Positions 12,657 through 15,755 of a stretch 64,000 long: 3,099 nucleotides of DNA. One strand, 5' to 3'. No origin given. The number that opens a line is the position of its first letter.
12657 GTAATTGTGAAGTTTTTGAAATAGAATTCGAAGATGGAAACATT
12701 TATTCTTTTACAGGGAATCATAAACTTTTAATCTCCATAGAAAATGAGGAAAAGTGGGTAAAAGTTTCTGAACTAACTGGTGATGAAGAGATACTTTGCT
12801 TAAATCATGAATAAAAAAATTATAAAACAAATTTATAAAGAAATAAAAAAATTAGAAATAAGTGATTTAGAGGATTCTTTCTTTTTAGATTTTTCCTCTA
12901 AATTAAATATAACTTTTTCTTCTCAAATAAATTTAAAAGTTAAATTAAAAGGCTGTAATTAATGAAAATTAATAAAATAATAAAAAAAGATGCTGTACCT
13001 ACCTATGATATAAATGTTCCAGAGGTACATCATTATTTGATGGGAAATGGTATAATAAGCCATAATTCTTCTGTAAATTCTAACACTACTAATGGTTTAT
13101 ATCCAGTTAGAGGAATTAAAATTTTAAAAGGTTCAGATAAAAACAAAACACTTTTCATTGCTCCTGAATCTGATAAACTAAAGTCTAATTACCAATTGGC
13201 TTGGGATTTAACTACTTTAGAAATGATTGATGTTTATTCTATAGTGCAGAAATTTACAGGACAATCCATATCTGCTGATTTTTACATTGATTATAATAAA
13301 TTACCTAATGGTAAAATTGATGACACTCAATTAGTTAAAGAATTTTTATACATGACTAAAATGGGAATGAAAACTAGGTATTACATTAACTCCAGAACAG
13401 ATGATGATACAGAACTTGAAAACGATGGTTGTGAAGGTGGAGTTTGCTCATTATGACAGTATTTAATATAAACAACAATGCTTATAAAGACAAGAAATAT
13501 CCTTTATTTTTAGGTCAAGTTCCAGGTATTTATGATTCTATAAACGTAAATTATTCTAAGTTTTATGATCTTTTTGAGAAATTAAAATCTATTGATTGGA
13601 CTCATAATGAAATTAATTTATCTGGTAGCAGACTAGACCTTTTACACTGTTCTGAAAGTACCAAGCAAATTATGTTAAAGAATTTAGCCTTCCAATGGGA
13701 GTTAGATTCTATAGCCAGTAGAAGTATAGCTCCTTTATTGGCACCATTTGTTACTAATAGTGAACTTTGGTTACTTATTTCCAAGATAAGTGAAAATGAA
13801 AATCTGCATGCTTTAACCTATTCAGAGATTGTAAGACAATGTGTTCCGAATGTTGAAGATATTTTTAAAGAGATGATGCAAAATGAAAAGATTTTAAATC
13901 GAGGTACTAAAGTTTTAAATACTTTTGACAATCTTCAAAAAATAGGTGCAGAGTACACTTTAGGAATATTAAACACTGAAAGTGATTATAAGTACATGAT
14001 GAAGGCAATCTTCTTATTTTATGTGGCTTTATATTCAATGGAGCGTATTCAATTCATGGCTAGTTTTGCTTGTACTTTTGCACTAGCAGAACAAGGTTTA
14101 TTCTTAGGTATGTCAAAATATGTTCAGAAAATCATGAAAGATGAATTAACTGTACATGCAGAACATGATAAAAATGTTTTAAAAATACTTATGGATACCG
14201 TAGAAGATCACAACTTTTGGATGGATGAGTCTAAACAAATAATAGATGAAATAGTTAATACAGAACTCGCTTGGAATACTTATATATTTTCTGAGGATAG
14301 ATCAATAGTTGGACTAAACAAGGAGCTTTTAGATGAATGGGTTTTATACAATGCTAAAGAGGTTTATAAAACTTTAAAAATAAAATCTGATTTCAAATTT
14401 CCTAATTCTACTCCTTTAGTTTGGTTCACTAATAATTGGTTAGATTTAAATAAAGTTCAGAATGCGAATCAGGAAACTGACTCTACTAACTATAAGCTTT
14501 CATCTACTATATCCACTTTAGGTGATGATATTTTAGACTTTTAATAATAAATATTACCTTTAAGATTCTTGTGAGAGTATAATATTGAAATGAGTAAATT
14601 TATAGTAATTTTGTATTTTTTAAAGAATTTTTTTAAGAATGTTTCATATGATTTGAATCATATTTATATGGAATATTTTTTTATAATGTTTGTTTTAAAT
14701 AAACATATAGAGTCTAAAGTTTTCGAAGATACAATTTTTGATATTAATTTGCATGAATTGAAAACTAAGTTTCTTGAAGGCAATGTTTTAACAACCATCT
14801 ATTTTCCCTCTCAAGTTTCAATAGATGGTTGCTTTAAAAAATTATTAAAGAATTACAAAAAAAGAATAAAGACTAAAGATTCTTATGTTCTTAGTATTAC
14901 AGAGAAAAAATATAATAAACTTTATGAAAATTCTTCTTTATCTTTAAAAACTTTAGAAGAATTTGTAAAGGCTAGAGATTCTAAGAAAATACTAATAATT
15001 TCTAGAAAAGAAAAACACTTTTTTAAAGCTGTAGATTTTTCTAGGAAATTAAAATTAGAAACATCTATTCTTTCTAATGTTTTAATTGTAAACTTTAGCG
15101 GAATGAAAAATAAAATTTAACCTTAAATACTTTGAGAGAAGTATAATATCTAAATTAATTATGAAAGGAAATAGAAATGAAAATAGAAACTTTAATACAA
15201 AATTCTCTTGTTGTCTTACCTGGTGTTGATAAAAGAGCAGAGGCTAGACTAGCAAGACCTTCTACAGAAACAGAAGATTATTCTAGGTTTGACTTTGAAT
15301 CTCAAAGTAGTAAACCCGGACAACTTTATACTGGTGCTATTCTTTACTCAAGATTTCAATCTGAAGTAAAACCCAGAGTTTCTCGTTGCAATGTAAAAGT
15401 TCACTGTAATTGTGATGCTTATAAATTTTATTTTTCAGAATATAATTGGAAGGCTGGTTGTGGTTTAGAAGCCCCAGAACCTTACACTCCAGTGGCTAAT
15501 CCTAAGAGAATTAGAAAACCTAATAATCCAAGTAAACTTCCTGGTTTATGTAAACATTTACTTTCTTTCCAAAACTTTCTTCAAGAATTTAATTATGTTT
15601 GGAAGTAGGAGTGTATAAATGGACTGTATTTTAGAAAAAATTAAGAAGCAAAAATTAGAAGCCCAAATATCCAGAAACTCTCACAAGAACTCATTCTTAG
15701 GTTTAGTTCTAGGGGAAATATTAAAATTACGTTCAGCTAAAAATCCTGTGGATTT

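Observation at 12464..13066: Class I ribonucleotide reductase alpha subunit encoded as two genes joined by a naturally split intein (trans-splicing nrdA)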

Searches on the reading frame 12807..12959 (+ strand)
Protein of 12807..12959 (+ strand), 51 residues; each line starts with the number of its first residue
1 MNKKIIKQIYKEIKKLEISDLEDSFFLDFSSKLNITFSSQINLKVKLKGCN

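Call 3: search_protein_families(library=pfam, proteins=[window:12807-12959:+], max_evalue=1)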
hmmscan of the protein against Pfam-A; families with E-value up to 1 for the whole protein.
window:12807-12959:+ (51 aa): 0 families

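Call 20: find_encoding_contigs(protein=window:12807-12959:+, flank=3000, max_places=10)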
Protein window:12807-12959:+ (51 aa): 23 contigs read that carry it; 5 places shown.
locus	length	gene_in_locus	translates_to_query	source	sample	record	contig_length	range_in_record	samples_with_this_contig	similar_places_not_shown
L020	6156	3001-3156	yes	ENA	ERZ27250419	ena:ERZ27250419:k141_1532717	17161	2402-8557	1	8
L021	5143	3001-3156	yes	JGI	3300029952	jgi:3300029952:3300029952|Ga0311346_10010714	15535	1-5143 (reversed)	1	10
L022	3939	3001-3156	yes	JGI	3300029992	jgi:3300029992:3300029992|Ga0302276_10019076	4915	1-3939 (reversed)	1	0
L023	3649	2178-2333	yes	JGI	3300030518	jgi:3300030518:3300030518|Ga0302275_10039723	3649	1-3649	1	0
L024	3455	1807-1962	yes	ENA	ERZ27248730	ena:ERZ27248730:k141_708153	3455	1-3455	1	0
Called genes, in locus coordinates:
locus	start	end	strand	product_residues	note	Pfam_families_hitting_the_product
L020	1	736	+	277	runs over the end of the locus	-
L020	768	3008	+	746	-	PF00317:Ribonuc_red_lgN, PF02867:Ribonuc_red_lgC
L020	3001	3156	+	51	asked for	-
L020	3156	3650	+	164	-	PF02867:Ribonuc_red_lgC (weak)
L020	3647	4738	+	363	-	PF00268:Ribonuc_red_sm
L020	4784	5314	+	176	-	-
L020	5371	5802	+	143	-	-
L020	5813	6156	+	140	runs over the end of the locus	PF09424:YqeY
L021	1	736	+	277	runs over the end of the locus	-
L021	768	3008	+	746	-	PF00317:Ribonuc_red_lgN, PF02867:Ribonuc_red_lgC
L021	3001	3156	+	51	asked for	-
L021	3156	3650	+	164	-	PF02867:Ribonuc_red_lgC (weak)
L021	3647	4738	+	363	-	PF00268:Ribonuc_red_sm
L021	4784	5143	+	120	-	?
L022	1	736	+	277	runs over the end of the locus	-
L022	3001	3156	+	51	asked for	-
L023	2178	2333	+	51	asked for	-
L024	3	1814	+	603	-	?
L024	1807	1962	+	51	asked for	-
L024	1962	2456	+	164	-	PF02867:Ribonuc_red_lgC (weak)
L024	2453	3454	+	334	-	?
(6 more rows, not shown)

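Call 30: search_protein_families(library=phrogs, proteins=[window:12807-12959:+], max_evalue=0.1)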
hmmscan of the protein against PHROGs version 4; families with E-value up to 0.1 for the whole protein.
window:12807-12959:+ (51 aa): 1 family
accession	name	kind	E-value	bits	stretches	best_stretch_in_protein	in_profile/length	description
phrog_26016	-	unknown function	0.027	15.1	1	4-45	57-98/255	-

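Call 48: find_homologous_proteins(query=window:12807-12959:+, max_evalue=0.01)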
Query window:12807-12959:+ (51 aa): 1 proteins with E <= 0.01 among 1 candidates.
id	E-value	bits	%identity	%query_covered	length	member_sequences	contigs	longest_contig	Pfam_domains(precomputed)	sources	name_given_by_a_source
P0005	2.4e-23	97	100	100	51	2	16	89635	-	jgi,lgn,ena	jgi:hypothetical protein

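Call 56: search_protein_families(library=pfam, proteins=[L028:656-1510:+], max_evalue=0.1)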
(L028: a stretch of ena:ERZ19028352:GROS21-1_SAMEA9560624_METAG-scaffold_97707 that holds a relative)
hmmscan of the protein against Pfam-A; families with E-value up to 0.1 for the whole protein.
L028:656-1510:+ (285 aa): 1 family
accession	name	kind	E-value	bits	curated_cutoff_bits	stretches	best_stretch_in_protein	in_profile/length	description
PF07101.16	DUF1363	-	0.093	13.5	24.2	0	192-262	26-94/124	Protein of unknown function (DUF1363)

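Call 63: search_protein_families(library=phrogs, proteins=[L028:656-1510:+], max_evalue=0.01)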
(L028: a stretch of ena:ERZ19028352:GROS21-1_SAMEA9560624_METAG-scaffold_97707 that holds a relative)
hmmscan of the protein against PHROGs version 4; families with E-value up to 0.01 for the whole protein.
L028:656-1510:+ (285 aa): 0 families

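Call 68: search_protein_families(library=pfam, proteins=[P0158, P0160, P0162, P0163, P0165], max_evalue=0.05)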
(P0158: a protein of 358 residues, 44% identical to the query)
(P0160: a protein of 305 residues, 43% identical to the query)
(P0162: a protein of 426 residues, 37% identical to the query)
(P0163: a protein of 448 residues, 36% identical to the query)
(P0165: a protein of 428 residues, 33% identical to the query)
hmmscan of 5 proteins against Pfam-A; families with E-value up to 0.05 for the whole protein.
P0158 (358 aa): 0 families

P0160 (305 aa): 1 family
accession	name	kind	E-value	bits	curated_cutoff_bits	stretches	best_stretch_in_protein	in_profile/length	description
PF21471.3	Reelin_subrepeat-B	-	0.019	15.2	27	1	80-140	23-76/127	Reelin subrepeat B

P0162 (426 aa): 0 families

P0163 (448 aa): 1 family
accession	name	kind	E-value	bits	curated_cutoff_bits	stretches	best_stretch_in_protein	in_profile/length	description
PF12641.12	Flavodoxin_3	-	0.012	15.9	27.5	0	263-299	38-74/160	Flavodoxin domain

P0165 (428 aa): 0 families

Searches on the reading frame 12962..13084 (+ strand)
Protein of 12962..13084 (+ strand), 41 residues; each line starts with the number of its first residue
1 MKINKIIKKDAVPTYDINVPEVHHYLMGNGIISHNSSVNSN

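Call 18: search_solved_structures(query=window:12962-13084:+, max_evalue=10, show_alignments=3)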
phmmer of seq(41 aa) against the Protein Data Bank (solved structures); distinct sequences matched with E-value up to 10: 13.
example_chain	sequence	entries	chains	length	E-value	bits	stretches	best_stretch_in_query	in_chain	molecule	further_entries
4e2u_A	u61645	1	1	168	0.018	18.2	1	14-36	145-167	Pho radA intein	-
2lqm_A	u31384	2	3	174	0.019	18.1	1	14-36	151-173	Pho radA intein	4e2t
5ol1_A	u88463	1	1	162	0.045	16.9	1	14-36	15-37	DNA polymerase III subunit alpha,DNA polymerase III subunit alpha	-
5ol5_A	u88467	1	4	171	0.11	15.7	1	14-35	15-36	DNA polymerase III subunit alpha,DNA polymerase III subunit alpha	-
2ltd_A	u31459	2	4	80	0.28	14.5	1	2-32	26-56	Uncharacterized protein ydbC | Putative uncharacterized protein ydbC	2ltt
6rpq_A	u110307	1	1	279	0.57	13.6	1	14-35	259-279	Ubiquitin-like protein SMT3,1108aa long hypothetical cell division control protein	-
1zd7_A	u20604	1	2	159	0.73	13.3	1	14-35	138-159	DNA polymerase III alpha subunit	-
3nzm_A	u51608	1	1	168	0.83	13.1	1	14-35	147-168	DNA polymerase III subunit alpha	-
4gig_A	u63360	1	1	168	0.84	13.1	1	14-35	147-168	DNA polymerase III subunit alpha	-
1am2_A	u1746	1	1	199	1.3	12.5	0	6-35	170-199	MXE GYRA INTEIN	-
1zde_A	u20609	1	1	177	1.4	12.4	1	14-33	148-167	DNA polymerase III alpha subunit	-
6vgv_A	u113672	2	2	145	1.4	12.4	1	13-36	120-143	VidaL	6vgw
3ifj_A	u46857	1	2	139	1.7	12.2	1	5-35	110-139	Endonuclease PI-MtuI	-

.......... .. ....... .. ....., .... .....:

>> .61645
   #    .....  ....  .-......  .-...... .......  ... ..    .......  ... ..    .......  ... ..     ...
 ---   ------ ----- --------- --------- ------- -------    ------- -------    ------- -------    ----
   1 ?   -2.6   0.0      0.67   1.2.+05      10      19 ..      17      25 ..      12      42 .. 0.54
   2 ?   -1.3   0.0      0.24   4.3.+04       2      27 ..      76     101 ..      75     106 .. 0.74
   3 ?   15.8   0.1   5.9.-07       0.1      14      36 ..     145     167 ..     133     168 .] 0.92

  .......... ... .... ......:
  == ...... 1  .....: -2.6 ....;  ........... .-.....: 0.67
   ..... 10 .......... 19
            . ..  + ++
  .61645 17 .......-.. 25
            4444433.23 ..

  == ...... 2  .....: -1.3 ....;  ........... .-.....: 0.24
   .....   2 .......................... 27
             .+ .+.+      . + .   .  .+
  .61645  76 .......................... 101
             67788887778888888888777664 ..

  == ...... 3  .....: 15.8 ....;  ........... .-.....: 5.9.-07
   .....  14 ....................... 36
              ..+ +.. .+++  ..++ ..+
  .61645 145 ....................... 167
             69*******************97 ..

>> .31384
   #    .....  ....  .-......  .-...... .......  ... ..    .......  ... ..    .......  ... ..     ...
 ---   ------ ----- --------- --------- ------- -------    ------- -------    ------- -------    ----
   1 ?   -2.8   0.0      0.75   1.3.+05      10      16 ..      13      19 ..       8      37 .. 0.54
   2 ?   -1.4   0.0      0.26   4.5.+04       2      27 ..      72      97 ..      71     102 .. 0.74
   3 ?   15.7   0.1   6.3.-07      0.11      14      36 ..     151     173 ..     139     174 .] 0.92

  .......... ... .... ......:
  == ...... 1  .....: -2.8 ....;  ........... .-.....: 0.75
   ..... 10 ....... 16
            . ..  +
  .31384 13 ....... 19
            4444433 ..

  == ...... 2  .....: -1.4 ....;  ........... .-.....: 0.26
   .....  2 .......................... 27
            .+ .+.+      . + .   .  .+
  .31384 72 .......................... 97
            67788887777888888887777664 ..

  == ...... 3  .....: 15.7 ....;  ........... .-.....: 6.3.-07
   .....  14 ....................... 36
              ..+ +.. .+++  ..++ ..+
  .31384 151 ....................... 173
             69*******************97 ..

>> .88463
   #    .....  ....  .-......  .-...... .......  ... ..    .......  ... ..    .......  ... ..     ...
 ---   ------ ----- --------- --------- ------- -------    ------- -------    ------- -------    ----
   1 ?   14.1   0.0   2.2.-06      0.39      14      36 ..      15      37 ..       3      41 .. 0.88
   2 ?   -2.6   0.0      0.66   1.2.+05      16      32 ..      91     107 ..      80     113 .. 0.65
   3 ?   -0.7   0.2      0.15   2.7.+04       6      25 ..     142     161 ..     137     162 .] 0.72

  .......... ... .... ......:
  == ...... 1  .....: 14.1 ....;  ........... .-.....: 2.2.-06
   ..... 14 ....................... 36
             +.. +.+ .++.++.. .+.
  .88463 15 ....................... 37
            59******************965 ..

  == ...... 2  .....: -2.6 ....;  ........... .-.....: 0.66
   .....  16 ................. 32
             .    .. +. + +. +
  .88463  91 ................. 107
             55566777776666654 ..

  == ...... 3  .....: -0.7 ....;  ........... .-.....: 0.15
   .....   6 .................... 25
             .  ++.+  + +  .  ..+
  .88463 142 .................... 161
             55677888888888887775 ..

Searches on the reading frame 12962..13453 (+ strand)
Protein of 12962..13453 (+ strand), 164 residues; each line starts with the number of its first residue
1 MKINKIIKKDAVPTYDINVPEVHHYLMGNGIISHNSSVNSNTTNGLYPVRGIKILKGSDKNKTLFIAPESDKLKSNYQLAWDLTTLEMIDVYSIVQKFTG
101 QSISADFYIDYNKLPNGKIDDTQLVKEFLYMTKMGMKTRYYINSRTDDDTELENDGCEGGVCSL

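Call 3: search_protein_families(library=pfam, proteins=[window:12962-13453:+], max_evalue=1)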
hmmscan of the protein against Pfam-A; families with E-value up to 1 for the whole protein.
window:12962-13453:+ (164 aa): 2 families
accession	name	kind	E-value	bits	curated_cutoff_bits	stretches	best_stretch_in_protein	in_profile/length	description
PF02867.20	Ribonuc_red_lgC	-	4.6e-07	29.3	23.9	1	69-142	456-523/523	Ribonucleotide reductase, barrel domain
PF14890.11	Intein_splicing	-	0.019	15.2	35.8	1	3-35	123-155/155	Intein splicing domain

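Call 8: find_related_loci(query=window:12962-13453:+, collection=viral_contigs, flank=4000)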
Query window:12962-13453:+ (164 aa) in viral_contigs; peptide patterns used: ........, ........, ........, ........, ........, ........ (x = any residue, [..] = any of these).
73 stretches matched a pattern; 17 encode a relative of the query (tblastn E <= 1e-3); 17 distinct loci.
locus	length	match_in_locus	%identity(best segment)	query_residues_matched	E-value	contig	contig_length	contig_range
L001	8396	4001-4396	58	34-164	9e-46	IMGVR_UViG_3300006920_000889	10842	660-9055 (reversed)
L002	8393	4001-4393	50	35-164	1e-36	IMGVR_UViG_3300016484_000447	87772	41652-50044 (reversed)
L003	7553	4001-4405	39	33-162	5e-30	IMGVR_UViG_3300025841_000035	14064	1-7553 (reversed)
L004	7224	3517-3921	39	33-162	5e-30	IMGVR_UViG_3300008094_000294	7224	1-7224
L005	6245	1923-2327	39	33-162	5e-30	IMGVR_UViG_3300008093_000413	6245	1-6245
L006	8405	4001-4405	39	33-162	5e-30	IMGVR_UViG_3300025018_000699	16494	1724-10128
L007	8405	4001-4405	39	33-162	5e-30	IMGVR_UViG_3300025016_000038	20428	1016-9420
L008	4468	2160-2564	39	33-162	4e-30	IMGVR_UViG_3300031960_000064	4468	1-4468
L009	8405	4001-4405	39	33-162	5e-30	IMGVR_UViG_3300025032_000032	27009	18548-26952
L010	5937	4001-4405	39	33-162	5e-30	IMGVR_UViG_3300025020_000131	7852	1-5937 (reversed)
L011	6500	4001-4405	39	33-162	5e-30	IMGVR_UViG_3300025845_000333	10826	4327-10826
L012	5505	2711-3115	39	33-162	5e-30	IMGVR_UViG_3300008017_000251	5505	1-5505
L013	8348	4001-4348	43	29-146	1e-29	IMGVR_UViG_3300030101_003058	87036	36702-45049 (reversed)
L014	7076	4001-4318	32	5-106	6e-10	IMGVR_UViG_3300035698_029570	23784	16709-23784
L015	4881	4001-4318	32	5-106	6e-10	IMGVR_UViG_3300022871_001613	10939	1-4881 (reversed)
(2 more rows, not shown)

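Call 30: search_protein_families(library=phrogs, proteins=[window:12962-13453:+], max_evalue=0.1)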
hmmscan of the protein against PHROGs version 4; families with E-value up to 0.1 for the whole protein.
window:12962-13453:+ (164 aa): 6 families
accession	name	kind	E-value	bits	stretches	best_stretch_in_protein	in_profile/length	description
phrog_84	-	DNA, RNA and nucleotide metabolism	1.4e-34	120.4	1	35-163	667-795/975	ribonucleoside-diphosphate reductase large subunit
phrog_3844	-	moron, auxiliary metabolic gene and host takeover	6.7e-32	112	1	36-162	326-451/451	NrdA-like aerobic NDP reductase large subunit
phrog_36555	-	DNA, RNA and nucleotide metabolism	4.8e-21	76.3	1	31-151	24-145/172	ribonucleotide reductase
phrog_10616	-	DNA, RNA and nucleotide metabolism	2.5e-06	28.6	1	70-159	8-108/111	ribonucleotide reductase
phrog_18112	-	other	7.4e-06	26.7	1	1-66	1-65/207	recombinase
phrog_9666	-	unknown function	0.015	14.5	1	7-39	459-490/779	-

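Call 56: search_protein_families(library=pfam, proteins=[L028:656-1510:+], max_evalue=0.1)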
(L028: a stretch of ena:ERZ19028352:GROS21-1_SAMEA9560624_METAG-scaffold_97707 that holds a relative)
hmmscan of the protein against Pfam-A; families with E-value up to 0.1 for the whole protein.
L028:656-1510:+ (285 aa): 1 family
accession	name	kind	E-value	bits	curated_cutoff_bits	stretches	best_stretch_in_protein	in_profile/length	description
PF07101.16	DUF1363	-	0.093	13.5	24.2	0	192-262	26-94/124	Protein of unknown function (DUF1363)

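Call 63: search_protein_families(library=phrogs, proteins=[L028:656-1510:+], max_evalue=0.01)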
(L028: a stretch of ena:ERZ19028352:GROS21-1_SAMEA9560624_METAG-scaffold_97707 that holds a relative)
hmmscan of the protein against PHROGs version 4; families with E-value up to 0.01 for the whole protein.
L028:656-1510:+ (285 aa): 0 families

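Call 68: search_protein_families(library=pfam, proteins=[P0158, P0160, P0162, P0163, P0165], max_evalue=0.05)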
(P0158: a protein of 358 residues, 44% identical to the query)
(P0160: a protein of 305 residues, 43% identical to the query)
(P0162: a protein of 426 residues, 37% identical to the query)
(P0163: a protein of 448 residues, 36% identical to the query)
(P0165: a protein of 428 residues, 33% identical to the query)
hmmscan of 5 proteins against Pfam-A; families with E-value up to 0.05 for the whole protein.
P0158 (358 aa): 0 families

P0160 (305 aa): 1 family
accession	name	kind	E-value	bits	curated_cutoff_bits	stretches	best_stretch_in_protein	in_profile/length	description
PF21471.3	Reelin_subrepeat-B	-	0.019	15.2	27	1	80-140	23-76/127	Reelin subrepeat B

P0162 (426 aa): 0 families

P0163 (448 aa): 1 family
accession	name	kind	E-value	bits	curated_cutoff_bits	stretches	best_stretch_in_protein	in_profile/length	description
PF12641.12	Flavodoxin_3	-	0.012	15.9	27.5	0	263-299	38-74/160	Flavodoxin domain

P0165 (428 aa): 0 families

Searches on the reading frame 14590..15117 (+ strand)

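Call 30: search_protein_families(library=phrogs, proteins=[window:14590-15117:+], max_evalue=0.1)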
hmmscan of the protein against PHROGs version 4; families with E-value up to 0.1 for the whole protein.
window:14590-15117:+ (176 aa): 1 family
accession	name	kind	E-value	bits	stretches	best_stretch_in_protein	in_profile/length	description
phrog_12648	-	unknown function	0.024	16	1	14-96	16-101/101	-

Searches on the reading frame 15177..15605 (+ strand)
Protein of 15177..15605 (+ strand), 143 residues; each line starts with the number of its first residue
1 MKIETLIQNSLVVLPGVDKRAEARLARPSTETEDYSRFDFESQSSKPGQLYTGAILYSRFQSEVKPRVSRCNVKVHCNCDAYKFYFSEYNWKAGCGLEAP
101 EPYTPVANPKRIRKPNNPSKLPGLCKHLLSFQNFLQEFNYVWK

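Call 30: search_protein_families(library=phrogs, proteins=[window:15177-15605:+], max_evalue=0.1)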
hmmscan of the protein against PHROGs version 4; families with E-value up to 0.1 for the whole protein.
window:15177-15605:+ (143 aa): 2 families
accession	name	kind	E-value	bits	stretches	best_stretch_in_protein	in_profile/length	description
phrog_18980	-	unknown function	0.0012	19.4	1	63-137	148-215/218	-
phrog_4315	-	unknown function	0.095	12.8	0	62-88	183-209/370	-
